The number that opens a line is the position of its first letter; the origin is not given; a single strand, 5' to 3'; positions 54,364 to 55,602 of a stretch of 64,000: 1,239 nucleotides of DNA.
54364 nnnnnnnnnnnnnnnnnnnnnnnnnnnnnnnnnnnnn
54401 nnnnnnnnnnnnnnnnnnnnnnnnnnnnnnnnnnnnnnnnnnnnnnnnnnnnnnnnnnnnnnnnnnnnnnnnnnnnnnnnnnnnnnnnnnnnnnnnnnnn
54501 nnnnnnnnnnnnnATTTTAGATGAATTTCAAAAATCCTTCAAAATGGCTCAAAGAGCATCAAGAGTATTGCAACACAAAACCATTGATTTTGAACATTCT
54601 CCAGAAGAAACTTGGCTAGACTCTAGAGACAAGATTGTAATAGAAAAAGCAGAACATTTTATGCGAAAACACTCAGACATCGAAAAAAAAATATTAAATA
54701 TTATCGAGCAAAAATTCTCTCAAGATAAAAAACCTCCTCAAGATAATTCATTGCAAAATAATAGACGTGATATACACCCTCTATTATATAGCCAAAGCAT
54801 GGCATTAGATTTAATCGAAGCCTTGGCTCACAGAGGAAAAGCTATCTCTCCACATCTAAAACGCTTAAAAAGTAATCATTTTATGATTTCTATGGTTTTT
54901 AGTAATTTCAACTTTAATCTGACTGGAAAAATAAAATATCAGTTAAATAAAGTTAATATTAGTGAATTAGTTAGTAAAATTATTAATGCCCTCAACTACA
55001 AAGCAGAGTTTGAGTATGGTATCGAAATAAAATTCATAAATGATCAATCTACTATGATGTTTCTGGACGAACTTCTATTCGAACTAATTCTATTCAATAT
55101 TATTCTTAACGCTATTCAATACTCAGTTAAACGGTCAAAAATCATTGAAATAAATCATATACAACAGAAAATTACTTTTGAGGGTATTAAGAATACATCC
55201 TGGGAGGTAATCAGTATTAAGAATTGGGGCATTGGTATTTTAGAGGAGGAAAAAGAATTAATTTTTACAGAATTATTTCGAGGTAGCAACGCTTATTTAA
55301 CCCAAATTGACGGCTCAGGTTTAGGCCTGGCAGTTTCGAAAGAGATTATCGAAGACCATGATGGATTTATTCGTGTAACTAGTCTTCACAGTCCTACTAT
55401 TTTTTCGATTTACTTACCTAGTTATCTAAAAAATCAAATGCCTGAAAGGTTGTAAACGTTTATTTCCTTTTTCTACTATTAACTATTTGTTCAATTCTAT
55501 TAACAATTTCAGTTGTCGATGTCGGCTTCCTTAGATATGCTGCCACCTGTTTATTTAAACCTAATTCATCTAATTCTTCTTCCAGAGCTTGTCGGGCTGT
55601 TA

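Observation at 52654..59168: Caspase-like protease/STAND NTPase fused to a kinase module, facing a receiver and a GAF kinase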

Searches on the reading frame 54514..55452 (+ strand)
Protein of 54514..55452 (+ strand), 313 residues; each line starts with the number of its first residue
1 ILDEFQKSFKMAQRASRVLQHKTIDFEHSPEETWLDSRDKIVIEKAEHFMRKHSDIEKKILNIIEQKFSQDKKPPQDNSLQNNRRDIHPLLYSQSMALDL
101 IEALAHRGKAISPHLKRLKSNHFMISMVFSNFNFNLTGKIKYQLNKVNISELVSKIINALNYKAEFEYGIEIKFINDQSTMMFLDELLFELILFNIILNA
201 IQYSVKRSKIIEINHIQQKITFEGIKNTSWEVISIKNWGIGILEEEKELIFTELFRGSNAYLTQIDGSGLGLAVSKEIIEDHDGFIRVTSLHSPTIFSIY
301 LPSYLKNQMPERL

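Call 49: predict_structure(alignment_id=A2)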
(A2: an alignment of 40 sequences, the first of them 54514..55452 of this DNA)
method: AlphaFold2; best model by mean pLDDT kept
length: 313 residues; sequences in the alignment: 40
mean_pLDDT: 80.1   pTM: 0.72
mean pLDDT of the five models: 80.1, 77.2, 77.1, 76.4, 74.8
residues with pLDDT >= 90: 138; 70-90: 80; 50-70: 76; < 50: 19
segments of 3 or more residues with pLDDT < 50: 22-35
pLDDT, mean of each block of 10 residues (from residue 1): 56 60 43 57 73 68 64 55 66 74 72 75 71 63 95 95 92 93 96 95 85 97 94 96 95 90 83 93 96 94 97 82
secondary structure, 60 per line:
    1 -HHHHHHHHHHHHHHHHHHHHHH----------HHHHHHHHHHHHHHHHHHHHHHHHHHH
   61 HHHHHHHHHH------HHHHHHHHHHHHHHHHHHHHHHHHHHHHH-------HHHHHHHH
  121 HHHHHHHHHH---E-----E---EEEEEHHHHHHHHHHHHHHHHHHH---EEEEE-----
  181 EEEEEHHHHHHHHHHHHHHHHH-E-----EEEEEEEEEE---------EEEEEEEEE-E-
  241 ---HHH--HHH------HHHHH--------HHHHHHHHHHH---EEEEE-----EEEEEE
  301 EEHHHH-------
elements in order: H2-23 H34-70 H77-105 H113-130 E144-148 H149-167 E171-175 E181-185 H186-202 E210-219 E229-237 H258-262 H271-281 E285-289 E295-302 H303-306

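Call 53: fold_search(model_id=the predicted structure, library=pdb)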
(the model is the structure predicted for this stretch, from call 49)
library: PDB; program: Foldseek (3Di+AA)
matches with E <= 10: 811; with E <= 0.001: 336
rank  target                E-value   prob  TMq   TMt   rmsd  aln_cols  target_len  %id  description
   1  5uht_A                4.3e-15  1.00  0.48  0.62   7.7       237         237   20  Structure of the Thermotoga maritima HK853-BeF3-RR468 complex at pH 5.0 (released 2017-12-27)
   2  6rh7_B                1.2e-14  1.00  0.48  0.62   7.4       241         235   22  Revisiting pH-gated conformational switch. Complex HK853 mutant H260A -RR468 mutant D53A pH 7.5 (released 2020-02-19)
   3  6rh0_B                1.8e-14  1.00  0.49  0.64   7.2       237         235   22  Revisiting pH-gated conformational switch. Complex HK853-RR468 pH 5.5 (released 2020-02-19)
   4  4jav_A                2.4e-14  1.00  0.50  0.62  15.8       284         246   19  Structural basis of a rationally rewired protein-protein interface (HK853wt and RR468mutant V13P, L14I, I17M and N21V) (released 2013-09-04)
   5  6rfv_B                2.6e-14  1.00  0.49  0.64   7.3       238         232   21  Revisiting pH-gated conformational switch. Complex HK853-RR468 pH 7 (released 2020-02-19)
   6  6rgy_A                4.5e-14  1.00  0.48  0.62   7.5       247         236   21  Revisiting pH-gated conformational switch. Complex HK853-RR468 pH 7.5 (released 2020-02-19)
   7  6rh8_A                5.4e-14  1.00  0.48  0.61  17.9       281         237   19  Revisiting pH-gated conformational switch. Complex HK853 mutant H260A -RR468 mutant D53A pH 5.3 (released 2020-02-19)
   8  6rgz_A                7.1e-14  1.00  0.49  0.63   7.4       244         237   21  Revisiting pH-gated conformational switch. Complex HK853-RR468 pH 6.5 (released 2020-02-19)
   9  4jas_A                7.5e-14  1.00  0.48  0.62   7.9       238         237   20  Structural basis of a rationally rewired protein-protein interface (HK853mutant A268V, A271G, T275M, V294T and D297E a (released 2013-09-04)
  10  6rh7_A                8.4e-14  1.00  0.48  0.62   7.3       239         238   22  Revisiting pH-gated conformational switch. Complex HK853 mutant H260A -RR468 mutant D53A pH 7.5 (released 2020-02-19)
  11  6rh0_A                1.1e-13  1.00  0.48  0.63   7.5       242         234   20  Revisiting pH-gated conformational switch. Complex HK853-RR468 pH 5.5 (released 2020-02-19)
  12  4jav_B                1.1e-13  1.00  0.49  0.61   8.1       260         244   20  Structural basis of a rationally rewired protein-protein interface (HK853wt and RR468mutant V13P, L14I, I17M and N21V) (released 2013-09-04)
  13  4u7o_A                1.3e-13  1.00  0.45  0.59   9.6       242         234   23  Active histidine kinase bound with ATP (released 2015-09-02)
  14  6azr_A                1.6e-13  1.00  0.49  0.64   6.8       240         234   21  Crystal structure of the T264A HK853cp-BeF3-RR468 complex (released 2017-12-27)
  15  4u7o_B                1.8e-13  1.00  0.51  0.71   5.7       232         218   22  Active histidine kinase bound with ATP (released 2015-09-02)
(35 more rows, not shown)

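Call 55: find_related_loci(query=window:54514-55452:+, collection=metagenome_contigs, flank=8000)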
Query window:54514-55452:+ (313 aa) in metagenome_contigs; peptide patterns used: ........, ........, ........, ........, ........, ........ (x = any residue, [..] = any of these).
57 stretches matched a pattern; 2 encode a relative of the query (tblastn E <= 1e-3); 2 distinct loci.
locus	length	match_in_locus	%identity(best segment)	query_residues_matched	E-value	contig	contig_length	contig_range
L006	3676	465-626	43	233-288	9e-8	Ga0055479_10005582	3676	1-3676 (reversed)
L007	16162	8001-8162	43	233-288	1e-7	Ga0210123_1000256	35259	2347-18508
